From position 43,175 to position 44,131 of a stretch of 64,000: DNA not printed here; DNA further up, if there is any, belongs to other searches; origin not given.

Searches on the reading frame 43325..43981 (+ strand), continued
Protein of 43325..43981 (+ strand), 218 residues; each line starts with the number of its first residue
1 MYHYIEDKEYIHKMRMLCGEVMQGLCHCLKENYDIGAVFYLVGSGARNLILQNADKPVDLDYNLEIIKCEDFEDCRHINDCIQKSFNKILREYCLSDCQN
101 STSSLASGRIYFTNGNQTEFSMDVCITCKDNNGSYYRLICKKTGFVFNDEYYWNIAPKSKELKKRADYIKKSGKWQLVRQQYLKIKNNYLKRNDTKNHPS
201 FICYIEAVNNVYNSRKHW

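Call 30: search_protein_families(library=pfam, alignment_id=A2, max_evalue=1)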
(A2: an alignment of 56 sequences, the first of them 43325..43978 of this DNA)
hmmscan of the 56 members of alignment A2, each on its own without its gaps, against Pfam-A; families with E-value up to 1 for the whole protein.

A. member 1, window:43325-43978:+ (218 aa): 2 families
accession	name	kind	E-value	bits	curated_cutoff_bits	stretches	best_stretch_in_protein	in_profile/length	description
PF23417.1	STING_TM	-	0.026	15.3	28.1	0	72-122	24-76/109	STING transmembrane domain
PF23973.1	DUF7299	-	0.13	12.9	27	1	166-205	39-76/77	Family of unknown function (DUF7299)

B. families by the number of members that match (of 56 scanned): 57 families (the first 25 are shown)
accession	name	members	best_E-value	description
PF10545.15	MADF_DNA_bdg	2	0.032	Alcohol dehydrogenase transcription factor Myb/SANT-like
PF18475.7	PIN7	1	5.6e-16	PIN domain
PF22654.1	DUF7008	1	0.0018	Domain of unknown function (DUF7008)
PF04131.20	NanE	1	0.0025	Putative N-acetylmannosamine-6-phosphate epimerase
PF14153.11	Spore_coat_CotO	1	0.0043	Spore coat protein CotO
PF24239.1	DUF7447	1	0.0067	Family of unknown function (DUF7447)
PF05470.18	eIF-3c_N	1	0.0071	Eukaryotic translation initiation factor 3 subunit 8 N-terminus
PF13259.11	clamp_Gag1-like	1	0.0075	Gag1-like, clamp domain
PF19483.4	DUF6019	1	0.0081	Family of unknown function (DUF6019)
PF12313.13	NPR1_like_C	1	0.011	NPR1/NIM1 like defence protein C terminal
PF00866.24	Ring_hydroxyl_B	1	0.012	Ring hydroxylating beta subunit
PF03924.19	CHASE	1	0.012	CHASE domain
PF20933.2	HpHbR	1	0.013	Haptoglobin-hemoglobin receptor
PF13528.12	Glyco_trans_1_3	1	0.013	Glycosyl transferase family 1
PF18765.7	Polbeta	1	0.014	Polymerase beta, Nucleotidyltransferase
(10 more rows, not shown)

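Call 31: search_solved_structures(query=A2, max_evalue=10, show_alignments=3)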
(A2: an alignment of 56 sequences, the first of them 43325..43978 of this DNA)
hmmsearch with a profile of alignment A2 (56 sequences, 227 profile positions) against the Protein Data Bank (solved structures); distinct sequences matched with E-value up to 10: 1.
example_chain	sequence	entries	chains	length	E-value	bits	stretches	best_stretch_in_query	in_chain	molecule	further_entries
4hhu_A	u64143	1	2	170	0.48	13.3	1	21-52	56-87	OR280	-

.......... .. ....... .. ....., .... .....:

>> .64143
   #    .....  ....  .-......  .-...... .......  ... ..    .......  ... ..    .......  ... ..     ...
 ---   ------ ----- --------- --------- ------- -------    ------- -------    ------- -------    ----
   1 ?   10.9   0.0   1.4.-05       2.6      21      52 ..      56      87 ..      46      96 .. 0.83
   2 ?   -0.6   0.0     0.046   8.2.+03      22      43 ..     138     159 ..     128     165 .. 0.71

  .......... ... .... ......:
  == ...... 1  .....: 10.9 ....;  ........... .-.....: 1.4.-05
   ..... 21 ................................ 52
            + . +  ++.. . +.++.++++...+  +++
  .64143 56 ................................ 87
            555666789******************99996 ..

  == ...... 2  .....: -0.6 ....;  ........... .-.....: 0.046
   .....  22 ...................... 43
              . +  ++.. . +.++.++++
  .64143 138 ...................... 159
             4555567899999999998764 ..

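Call 33: find_related_loci(query=A1, collection=genome_contigs, flank=6000)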
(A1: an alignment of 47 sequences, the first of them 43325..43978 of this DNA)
Query A1 (218 aa) in genome_contigs; peptide patterns used: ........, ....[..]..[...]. (x = any residue, [..] = any of these).
206 stretches matched a pattern; 188 encode a relative of the query (tblastn E <= 1e-3); the best 80 are kept; 80 distinct loci.
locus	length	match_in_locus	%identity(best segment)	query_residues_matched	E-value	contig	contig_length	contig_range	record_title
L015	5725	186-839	96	1-218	1e-144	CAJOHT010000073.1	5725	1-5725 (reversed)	uncultured Ruminococcus sp. isolate Red_deer_4_mag_106 genome assembly, contig: scaffold_24750, whole genome shotgun seq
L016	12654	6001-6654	93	1-218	7e-139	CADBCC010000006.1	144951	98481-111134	MAG: uncultured Ruminococcus sp. isolate RUG13837 genome assembly, contig: RUG13837_asm_6, whole genome shotgun sequence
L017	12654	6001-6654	89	1-218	7e-135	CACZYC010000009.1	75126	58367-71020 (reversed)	MAG: uncultured Ruminococcus sp. isolate RUG13054 genome assembly, contig: RUG13054_asm_9, whole genome shotgun sequence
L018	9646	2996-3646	68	1-218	1e-101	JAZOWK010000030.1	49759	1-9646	MAG: Faecousia sp. isolate T1900045523_YK20190217.MAGScoT_cleanbin_000009 SGB_7653_k141_1276315, whole genome shotgun se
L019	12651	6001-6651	65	1-218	1e-100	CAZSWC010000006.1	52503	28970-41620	MAG TPA_asm: uncultured Lachnospiraceae bacterium isolate SRP350583_co1_328 genome assembly, contig: NODE_893_length_525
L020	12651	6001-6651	69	1-218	1e-100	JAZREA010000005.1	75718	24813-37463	MAG: Clostridia bacterium isolate T1900045502_YK20190196.MAGScoT_cleanbin_000001 SGB_7508_k141_2293436, whole genome sho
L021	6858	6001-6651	65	1-218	2e-100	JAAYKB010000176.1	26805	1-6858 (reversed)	MAG: Clostridiales bacterium isolate AS10tlH2TH_371 250291_AS10, whole genome shotgun sequence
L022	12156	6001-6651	67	1-218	3e-100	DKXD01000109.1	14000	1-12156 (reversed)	MAG TPA_asm: Ruminococcaceae bacterium UBA7135 UBA7135_contig_6786, whole genome shotgun sequence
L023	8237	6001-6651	69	1-218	4e-100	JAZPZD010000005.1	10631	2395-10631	MAG: Clostridia bacterium isolate T1900044646_TS20190112.MAGScoT_cleanbin_000004 SGB_1362_k141_1463068, whole genome sho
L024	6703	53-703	66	1-218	2e-99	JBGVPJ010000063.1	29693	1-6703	MAG: Faecousia sp. isolate fecal_MAG_190 fecal_MAG_190_contig_0063, whole genome shotgun sequence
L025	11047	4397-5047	66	1-218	7e-99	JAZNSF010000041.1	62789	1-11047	MAG: Clostridia bacterium isolate T1900044810_TS20190276.MAGScoT_cleanbin_000018 SGB_2779_k141_776790, whole genome shot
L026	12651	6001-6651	66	1-218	3e-98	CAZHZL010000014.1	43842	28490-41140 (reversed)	MAG TPA_asm: uncultured Oscillospiraceae bacterium isolate SRP315200_co1_221 genome assembly, contig: NODE_941_length_43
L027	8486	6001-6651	65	1-218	1e-97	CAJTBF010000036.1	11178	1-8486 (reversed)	Lachnospiraceae bacterium isolate 4.RL94.Fmh genome assembly, contig: MGBC000003.36, whole genome shotgun sequence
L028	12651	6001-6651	65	1-218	7e-97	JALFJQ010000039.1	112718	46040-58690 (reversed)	MAG: Clostridiales bacterium isolate SUG741 k141_56827, whole genome shotgun sequence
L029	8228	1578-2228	63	1-218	2e-96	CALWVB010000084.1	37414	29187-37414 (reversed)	MAG: uncultured Clostridia bacterium isolate E14__bin329 genome assembly, contig: E14__k127_3185360, whole genome shotgu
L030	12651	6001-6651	64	1-218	2e-96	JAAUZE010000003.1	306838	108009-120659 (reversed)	MAG: Lachnospiraceae bacterium isolate Mgla_MAG_36-bin_9 c_000000013156, whole genome shotgun sequence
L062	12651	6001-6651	59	1-218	8e-89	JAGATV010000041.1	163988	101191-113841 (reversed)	MAG: Lachnospiraceae bacterium isolate RGIG8768 Water_deer_Colon.Co__c986880, whole genome shotgun sequence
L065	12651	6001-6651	64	1-218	4e-89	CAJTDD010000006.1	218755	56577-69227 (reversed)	Lachnospiraceae bacterium isolate B50_50_CF_H genome assembly, contig: MGBC000111.6, whole genome shotgun sequence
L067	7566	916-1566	59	1-218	8e-89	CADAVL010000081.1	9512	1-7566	MAG: Ruminococcaceae bacterium isolate RUG13660 genome assembly, contig: RUG13660_asm_81, whole genome shotgun sequence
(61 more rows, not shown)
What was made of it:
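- Tried and rejected: It was repeated with A1 (call 33).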

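Call 37: search_dna_similar(query=window:43325-43978:+, collection=plasmids, mode=protein, max_evalue=0.001, max_rows=30)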
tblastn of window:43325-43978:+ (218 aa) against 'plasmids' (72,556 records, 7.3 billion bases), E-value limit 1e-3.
No match.
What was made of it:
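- On Antibiotic nucleotidyltransferases (ANT / Lnu / KNTase): There are no plasmid copies (call 37).
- No copies occur on 72,556 plasmids (call 37).
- Tried and rejected: A search for A on plasmids gave no hits (call 37).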

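Call 38: search_dna_similar(query=window:43325-43978:+, collection=phages, mode=protein, max_evalue=0.001, max_rows=30)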
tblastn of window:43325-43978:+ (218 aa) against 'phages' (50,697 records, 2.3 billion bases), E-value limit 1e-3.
Records with a match: 2; places in all: 2; records where one place covers at least 80% of the query: 1.
Best place of each record, by identity: <60% 2.
By first word of the organism name: Bacteriophage 1; phage 1.
By host as written in the record: - 2.
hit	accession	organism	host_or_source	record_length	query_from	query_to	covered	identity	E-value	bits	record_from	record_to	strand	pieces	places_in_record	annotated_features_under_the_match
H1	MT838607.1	Bacteriophage sp.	human fecal samples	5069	1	213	98%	35.2%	4e-33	130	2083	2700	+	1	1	record has no annotation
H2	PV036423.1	phage NatCom_17901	human feces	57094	41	211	78%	28.7%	6e-5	49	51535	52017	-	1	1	hypothetical protein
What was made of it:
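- Tried and rejected: Phage records gave 2 weak hits (call 38).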

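Call 39: search_protein_families(library=pfam, proteins=[L065:1690-2550:+, L065:2753-4543:+, L065:4561-4914:+, L065:5023-5856:+, L065:6695-7207:+, L065:7203-9533:+, L065:9969-10757:+, L065:10796-12586:+, L025:5062-5832:+, L030:6679-7314:+], max_evalue=0.001)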
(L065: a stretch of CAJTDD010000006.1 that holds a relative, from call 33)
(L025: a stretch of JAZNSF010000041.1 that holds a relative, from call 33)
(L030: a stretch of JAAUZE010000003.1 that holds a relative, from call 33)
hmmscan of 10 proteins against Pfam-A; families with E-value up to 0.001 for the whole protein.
L065:1690-2550:+ (287 aa): 0 families

L065:2753-4543:+ (597 aa): 3 families
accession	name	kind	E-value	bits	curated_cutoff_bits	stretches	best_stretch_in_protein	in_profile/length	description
PF02534.20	T4SS-DNA_transf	-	4e-65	220.9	20.1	1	125-528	33-439/468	Type IV secretory system Conjugative DNA transfer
PF12696.13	TraG-D_C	-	1.6e-32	112.5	22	1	396-513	2-125/126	TraM recognition site of TraD and TraG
PF10412.15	TrwB_AAD_bind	-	7.5e-15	55.1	20.5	1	128-531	11-385/387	Type IV secretion-system coupling protein DNA-binding domain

L065:4561-4914:+ (118 aa): 2 families
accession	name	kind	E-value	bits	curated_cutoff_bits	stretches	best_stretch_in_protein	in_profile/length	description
PF04956.18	TrbC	-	9.8e-05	22.9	27.9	1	23-115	6-97/98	TrbC/VIRB2 pilin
PF18895.5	T4SS_pilin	-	0.00049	20.6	26.6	1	53-103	7-54/71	Type IV secretion system pilin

L065:5023-5856:+ (278 aa): 0 families

L065:6695-7207:+ (171 aa): 1 family
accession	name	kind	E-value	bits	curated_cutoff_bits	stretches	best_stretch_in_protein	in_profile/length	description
PF12666.12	PrgI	-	4.3e-32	111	27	1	17-107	1-90/91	PrgI family protein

L065:7203-9533:+ (777 aa): 3 families
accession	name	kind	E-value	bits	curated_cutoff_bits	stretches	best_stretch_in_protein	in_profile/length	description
PF19044.6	P-loop_TraG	-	3.8e-17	62.5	25.8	1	432-739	25-344/413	TraG P-loop domain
PF01935.23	DUF87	-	2.3e-09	38.1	23.2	1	441-575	28-145/220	Helicase HerA, central domain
PF12846.13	AAA_10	-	5.2e-09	36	27.5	1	436-702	21-294/362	AAA-like domain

L065:9969-10757:+ (263 aa): 1 family
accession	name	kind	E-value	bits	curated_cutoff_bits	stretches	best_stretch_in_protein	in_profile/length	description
PF04203.18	Sortase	-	3.4e-12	46.6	26.6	1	93-262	1-125/125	Sortase domain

L065:10796-12586:+ (597 aa): 2 families
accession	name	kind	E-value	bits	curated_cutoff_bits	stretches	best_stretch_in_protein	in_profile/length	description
PF13702.11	Lysozyme_like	-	1.5e-35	122.6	25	1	299-463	2-158/165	Lysozyme-like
PF05257.22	CHAP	-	5.8e-17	62.4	26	1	486-572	4-81/81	CHAP domain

L025:5062-5832:+ (257 aa): 3 families
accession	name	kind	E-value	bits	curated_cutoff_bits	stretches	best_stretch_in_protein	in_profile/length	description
PF12773.13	DZR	-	1e-08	35.6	27.3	1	6-58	1-45/45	Double zinc ribbon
PF13248.11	Zn_ribbon_3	-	3.5e-08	33.1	27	1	37-61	2-26/26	zinc-ribbon domain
PF13240.11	Zn_Ribbon_1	-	3.8e-07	30.1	25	1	6-26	2-22/23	zinc-ribbon domain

L030:6679-7314:+ (212 aa): 1 family
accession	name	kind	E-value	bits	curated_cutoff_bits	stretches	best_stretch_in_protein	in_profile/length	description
PF14208.11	DUF4320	-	2.5e-20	73.2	25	1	90-212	2-119/119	Domain of unknown function (DUF4320)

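Call 50: search_protein_families(library=phrogs, proteins=[window:43325-43978:+], max_evalue=0.1)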
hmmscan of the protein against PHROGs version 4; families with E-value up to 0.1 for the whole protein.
window:43325-43978:+ (218 aa): 0 families

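Call 67: fold_search(model_id=the predicted structure, library=viral)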
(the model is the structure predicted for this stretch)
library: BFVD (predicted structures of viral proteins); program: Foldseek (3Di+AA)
matches with E <= 10: 569; with E <= 0.001: 1
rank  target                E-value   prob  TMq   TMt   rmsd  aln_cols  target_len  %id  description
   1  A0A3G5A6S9            2.5e-05  1.00  0.53  0.33  11.2       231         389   13  Uncharacterized protein [Hyperionvirus sp.]
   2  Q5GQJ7                1.2e-02  0.93  0.34  0.15  11.2       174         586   11  Hypothetical-Protein / belonging to T4-LIKE GC: 841 [Synechococcus phage S-PM2]
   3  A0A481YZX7            1.9e-02  0.57  0.26  0.25   8.8       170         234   14  LicD family protein [Marseillevirus LCMAC202]
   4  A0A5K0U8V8            6.0e-02  0.35  0.30  0.12  15.3       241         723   14  Uncharacterized protein [Yasminevirus sp. GU-2018]
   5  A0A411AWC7            7.1e-02  0.77  0.32  0.36   5.4       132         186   17  Poly A polymerase head domain-containing protein [Providencia phage vB_PstP_PS3]
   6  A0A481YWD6            9.1e-02  0.54  0.28  0.29   7.4       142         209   10  LicD family protein [Marseillevirus LCMAC201]
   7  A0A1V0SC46            9.6e-02  0.89  0.35  0.24   5.2       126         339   12  DNA-directed DNA polymerase [Catovirus CTV1]
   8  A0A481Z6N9            1.1e-01  0.23  0.28  0.22  12.4       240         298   16  LicD family protein [Pithovirus LCPAC302]
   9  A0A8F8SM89            1.1e-01  0.08  0.15  0.10  30.2       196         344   14  (no name in the UniProt tables at hand)
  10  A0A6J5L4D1            1.1e-01  0.38  0.25  0.22   6.9       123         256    6  Uncharacterized protein [uncultured Caudovirales phage]
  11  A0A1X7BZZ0            1.2e-01  0.06  0.12  0.15  13.1       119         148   15  (no name in the UniProt tables at hand)
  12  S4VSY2                1.3e-01  0.28  0.26  0.15  13.4       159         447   11  Uncharacterized protein [Pandoravirus salinus]
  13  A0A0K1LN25            1.3e-01  0.21  0.24  0.28  11.9       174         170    9  Uncharacterized protein [Caulobacter phage Seuss]
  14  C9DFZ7                1.4e-01  0.16  0.21  0.23  19.3       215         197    8  Uncharacterized protein [Delftia phage PhiW-14]
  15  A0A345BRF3            1.5e-01  0.21  0.19  0.37   6.2        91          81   14  (no name in the UniProt tables at hand)
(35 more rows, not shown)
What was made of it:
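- Tried and rejected: It was uninformative (call 67).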

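Call 79: find_encoding_contigs(protein=P0021, flank=6000, max_places=4)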
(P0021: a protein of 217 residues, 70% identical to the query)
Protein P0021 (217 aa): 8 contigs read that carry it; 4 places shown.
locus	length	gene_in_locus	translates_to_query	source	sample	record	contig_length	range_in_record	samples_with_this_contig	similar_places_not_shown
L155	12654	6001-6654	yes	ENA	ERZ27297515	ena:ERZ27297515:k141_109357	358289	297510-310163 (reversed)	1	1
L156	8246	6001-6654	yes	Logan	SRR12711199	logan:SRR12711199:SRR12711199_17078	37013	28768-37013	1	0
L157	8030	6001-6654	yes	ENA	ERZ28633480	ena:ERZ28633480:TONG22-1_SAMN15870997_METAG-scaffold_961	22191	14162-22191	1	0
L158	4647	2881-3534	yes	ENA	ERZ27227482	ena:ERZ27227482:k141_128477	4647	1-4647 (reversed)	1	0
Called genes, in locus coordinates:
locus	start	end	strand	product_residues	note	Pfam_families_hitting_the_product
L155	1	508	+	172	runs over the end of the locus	-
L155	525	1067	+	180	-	PF12685:SpoIIIAH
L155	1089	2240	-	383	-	PF01128:IspD, PF02348:CTP_transf_3, PF12804:NTP_transf_3, PF02542:YgbB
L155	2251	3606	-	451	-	PF18073:Zn_ribbon_LapB, PF13481:AAA_25, PF03796:DnaB_C, PF06745:ATPase, PF08423:Rad51 (weak), PF23442:DUF7125, PF13541:ChlI (weak)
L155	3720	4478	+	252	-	PF05401:NodS (faint), PF13489:Methyltransf_23 (weak), PF06325:PrmA (faint), PF03848:TehB (weak), PF13649:Methyltransf_25, PF13847:Methyltransf_31, PF08241:Methyltransf_11, PF08242:Methyltransf_12 (weak)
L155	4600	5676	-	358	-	PF01757:Acyl_transf_3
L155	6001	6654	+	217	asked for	-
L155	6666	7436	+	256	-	PF12773:DZR, PF13240:Zn_Ribbon_1, PF13248:Zn_ribbon_3 (faint)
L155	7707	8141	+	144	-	PF07508:Recombinase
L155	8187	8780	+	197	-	PF04383:KilA-N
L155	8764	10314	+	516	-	PF00239:Resolvase, PF07508:Recombinase, PF13408:Zn_ribbon_recom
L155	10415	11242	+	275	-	-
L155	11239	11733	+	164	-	-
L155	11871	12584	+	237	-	-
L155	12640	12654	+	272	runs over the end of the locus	-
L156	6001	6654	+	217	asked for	-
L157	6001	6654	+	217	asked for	-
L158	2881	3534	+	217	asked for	-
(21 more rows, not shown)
